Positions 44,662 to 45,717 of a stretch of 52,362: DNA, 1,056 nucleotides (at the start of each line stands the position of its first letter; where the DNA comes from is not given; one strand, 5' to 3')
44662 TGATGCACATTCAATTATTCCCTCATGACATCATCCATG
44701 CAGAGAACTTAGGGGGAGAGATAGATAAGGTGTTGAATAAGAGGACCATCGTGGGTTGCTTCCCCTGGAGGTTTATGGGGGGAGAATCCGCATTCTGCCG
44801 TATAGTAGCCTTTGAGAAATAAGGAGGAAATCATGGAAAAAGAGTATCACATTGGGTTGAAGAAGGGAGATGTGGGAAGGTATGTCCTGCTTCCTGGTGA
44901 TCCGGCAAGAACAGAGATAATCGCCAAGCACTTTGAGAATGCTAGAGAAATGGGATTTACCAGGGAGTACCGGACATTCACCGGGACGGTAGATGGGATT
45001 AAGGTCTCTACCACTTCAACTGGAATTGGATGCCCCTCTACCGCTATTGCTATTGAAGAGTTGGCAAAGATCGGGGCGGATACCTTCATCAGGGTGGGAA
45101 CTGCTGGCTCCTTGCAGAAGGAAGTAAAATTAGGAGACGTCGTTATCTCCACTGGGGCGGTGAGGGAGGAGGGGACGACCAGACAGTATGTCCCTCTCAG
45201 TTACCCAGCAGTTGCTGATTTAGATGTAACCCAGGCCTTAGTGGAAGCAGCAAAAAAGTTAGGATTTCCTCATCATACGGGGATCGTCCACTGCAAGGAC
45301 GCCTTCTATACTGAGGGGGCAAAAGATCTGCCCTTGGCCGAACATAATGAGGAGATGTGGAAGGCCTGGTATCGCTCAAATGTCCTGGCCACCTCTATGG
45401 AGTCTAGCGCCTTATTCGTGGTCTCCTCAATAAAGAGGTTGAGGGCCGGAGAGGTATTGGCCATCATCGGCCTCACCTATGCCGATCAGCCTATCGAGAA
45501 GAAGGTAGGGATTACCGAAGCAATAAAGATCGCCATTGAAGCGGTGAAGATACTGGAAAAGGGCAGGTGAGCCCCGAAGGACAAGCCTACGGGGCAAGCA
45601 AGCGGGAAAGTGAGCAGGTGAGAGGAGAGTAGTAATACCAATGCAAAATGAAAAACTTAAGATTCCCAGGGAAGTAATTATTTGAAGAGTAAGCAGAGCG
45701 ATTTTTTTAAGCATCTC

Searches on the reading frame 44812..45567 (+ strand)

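Call 77: search_protein_families(library=pfam, proteins=[window:44812-45567:+], max_evalue=0.0001)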
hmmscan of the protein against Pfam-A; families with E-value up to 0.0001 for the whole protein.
window:44812-45567:+ (252 aa): 1 family
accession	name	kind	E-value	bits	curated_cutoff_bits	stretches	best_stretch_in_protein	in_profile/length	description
PF01048.26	PNP_UDP_1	-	5.4e-39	134.4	25.1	1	23-220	1-198/233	Phosphorylase superfamily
